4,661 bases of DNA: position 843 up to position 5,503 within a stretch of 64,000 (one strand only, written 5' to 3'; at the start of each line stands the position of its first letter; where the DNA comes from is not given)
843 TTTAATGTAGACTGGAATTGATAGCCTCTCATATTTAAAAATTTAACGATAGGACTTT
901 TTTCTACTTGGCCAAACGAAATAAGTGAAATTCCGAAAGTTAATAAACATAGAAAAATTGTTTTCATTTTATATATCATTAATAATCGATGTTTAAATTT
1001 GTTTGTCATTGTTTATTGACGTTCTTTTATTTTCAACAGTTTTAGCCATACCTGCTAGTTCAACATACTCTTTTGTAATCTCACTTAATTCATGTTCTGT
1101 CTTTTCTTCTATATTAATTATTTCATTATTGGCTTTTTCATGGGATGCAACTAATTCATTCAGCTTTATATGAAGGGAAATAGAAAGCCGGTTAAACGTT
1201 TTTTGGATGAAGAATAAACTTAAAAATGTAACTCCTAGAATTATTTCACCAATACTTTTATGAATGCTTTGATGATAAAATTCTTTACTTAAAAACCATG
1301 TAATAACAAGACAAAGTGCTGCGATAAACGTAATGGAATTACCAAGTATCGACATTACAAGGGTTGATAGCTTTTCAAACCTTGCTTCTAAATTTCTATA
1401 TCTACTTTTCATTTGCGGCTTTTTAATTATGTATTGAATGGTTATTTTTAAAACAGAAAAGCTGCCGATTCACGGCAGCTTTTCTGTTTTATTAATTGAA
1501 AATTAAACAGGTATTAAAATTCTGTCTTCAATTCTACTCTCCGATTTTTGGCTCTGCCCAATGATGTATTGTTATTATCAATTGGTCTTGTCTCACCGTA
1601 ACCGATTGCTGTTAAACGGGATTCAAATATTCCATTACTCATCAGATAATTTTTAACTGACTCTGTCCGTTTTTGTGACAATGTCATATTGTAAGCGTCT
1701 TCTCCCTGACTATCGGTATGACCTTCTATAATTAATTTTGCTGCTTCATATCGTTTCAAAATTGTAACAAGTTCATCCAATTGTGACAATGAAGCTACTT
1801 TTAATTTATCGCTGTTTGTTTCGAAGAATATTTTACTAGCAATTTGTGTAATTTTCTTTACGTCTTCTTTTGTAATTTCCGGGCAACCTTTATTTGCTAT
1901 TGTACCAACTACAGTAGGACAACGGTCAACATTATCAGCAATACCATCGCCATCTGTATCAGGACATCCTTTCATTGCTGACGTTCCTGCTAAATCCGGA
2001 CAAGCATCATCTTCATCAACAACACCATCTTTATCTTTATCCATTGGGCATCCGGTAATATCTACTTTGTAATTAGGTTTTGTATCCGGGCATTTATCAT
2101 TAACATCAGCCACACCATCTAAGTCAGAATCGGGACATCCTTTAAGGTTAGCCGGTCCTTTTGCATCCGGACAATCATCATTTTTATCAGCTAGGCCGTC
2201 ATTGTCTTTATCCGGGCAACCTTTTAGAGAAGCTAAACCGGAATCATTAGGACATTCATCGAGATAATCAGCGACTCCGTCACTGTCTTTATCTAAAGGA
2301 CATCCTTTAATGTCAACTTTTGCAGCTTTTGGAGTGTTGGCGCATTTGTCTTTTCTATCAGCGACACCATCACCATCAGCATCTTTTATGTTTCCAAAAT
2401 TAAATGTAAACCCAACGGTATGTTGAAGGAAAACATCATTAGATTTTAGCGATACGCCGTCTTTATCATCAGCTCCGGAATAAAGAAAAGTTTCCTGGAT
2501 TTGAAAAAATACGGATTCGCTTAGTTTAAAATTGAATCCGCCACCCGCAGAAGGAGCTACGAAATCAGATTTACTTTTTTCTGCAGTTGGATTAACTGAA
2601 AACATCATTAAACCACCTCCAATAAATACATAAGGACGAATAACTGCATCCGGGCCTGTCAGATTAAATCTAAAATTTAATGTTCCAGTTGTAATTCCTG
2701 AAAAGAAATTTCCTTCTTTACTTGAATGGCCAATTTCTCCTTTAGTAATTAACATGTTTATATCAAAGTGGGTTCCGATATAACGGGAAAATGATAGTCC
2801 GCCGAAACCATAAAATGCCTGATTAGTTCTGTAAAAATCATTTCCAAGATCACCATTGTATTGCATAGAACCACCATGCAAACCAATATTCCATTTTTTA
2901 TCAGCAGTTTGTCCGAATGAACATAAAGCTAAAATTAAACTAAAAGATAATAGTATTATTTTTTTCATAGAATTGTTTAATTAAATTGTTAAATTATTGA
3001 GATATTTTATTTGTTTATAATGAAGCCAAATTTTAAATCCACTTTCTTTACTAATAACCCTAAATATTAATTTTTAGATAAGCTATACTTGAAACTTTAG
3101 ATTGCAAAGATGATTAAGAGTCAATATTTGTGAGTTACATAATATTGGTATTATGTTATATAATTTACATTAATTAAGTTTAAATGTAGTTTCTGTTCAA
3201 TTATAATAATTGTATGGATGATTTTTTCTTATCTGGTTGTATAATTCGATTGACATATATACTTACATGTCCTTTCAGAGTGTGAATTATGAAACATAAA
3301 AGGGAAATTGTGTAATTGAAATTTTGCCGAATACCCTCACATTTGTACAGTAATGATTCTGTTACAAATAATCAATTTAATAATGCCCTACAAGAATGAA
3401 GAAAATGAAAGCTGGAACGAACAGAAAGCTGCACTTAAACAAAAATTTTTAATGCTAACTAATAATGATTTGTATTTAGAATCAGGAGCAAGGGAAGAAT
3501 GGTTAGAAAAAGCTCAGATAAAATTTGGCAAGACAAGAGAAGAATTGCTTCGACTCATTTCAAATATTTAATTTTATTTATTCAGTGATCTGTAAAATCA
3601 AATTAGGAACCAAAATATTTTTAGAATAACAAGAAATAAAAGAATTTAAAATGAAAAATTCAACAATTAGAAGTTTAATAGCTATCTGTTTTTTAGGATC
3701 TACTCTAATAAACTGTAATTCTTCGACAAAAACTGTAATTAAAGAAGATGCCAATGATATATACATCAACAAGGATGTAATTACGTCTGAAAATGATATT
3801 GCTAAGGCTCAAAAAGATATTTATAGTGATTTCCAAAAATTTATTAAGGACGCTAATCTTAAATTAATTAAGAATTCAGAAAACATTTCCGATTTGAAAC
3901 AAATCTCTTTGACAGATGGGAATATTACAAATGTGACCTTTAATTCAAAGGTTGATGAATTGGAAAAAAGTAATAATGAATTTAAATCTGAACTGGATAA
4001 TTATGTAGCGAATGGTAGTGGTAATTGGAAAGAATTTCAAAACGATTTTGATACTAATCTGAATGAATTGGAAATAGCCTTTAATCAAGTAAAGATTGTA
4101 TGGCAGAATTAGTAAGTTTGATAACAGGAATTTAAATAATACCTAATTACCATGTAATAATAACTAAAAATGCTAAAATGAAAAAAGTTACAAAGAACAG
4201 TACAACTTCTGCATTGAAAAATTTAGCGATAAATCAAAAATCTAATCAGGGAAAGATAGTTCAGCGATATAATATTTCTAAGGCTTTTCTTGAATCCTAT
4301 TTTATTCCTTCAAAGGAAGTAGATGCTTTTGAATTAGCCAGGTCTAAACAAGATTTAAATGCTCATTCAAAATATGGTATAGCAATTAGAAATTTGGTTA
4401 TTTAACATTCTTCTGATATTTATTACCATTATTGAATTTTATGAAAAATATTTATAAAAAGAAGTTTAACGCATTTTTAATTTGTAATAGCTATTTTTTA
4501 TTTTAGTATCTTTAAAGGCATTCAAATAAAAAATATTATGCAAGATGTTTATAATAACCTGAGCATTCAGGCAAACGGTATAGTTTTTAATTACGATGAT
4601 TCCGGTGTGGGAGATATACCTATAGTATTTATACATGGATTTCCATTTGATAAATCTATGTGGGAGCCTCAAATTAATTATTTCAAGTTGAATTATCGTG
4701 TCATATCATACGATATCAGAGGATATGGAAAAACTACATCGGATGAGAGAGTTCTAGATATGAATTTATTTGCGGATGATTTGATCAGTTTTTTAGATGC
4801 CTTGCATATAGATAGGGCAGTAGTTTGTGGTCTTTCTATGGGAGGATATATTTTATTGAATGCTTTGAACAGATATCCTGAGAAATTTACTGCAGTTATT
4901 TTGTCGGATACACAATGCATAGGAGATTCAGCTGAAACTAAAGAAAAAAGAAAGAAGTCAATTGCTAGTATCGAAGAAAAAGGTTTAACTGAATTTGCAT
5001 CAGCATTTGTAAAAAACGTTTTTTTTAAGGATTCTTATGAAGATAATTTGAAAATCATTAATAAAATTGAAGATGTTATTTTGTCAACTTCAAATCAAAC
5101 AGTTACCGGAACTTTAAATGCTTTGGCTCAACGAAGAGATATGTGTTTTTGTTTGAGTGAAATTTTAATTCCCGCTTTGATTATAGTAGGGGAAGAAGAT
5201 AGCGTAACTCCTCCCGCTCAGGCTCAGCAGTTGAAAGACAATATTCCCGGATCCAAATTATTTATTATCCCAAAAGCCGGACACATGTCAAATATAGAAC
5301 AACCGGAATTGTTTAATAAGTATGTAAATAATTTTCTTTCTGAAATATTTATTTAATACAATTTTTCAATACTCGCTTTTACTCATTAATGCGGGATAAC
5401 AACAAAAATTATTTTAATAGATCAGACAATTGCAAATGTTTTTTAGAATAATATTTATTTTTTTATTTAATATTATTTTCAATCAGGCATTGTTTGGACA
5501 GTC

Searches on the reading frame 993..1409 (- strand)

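Call 38: search_protein_families(library=pfam, proteins=[window:993-1409:-], max_evalue=0.001)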
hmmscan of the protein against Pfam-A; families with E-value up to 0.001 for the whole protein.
window:993-1409:- (138 aa): 1 family
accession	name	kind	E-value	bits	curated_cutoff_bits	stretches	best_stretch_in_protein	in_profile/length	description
PF04120.17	Iron_permease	-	4.8e-20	72.1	25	1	11-129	1-121/128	Low affinity iron permease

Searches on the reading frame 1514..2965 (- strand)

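Call 38: search_protein_families(library=pfam, proteins=[window:1514-2965:-], max_evalue=0.001)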
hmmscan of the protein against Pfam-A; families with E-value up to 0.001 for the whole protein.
window:1514-2965:- (483 aa): 3 families
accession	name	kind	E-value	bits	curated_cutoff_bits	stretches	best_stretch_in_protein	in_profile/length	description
PF00691.25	OmpA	-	2e-22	79.8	27.2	1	380-475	1-98/98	OmpA family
PF02412.23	TSP_3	-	7.5e-15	54.8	25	0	194-215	14-35/36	Thrombospondin type 3 repeat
PF13505.12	OMP_b-brl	-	7.7e-05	23.4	28.7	1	10-163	4-155/175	Outer membrane protein beta-barrel domain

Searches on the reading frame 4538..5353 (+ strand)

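Call 38: search_protein_families(library=pfam, proteins=[window:4538-5353:+], max_evalue=0.001)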
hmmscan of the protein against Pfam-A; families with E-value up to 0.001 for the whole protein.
window:4538-5353:+ (272 aa): 6 families
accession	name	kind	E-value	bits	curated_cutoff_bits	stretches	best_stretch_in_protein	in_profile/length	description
PF00561.26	Abhydrolase_1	-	2.6e-27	96.5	25.8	2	28-145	2-120/245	alpha/beta hydrolase fold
PF12697.13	Abhydrolase_6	-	5.8e-21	76.6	26.3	1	29-260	1-215/217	Alpha/beta hydrolase family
PF12146.15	Hydrolase_4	-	3.4e-19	69.6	27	1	30-254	8-237/239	Serine aminopeptidase, S33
PF03096.20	Ndr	-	3.9e-16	59.1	23.3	1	67-267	74-276/283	Ndr family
PF00326.27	Peptidase_S9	-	1.6e-06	28.2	22.6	0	74-123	47-95/213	Prolyl oligopeptidase family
PF08386.16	Abhydrolase_4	-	6.5e-05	23.4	21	1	211-268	35-92/103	TAP-like protein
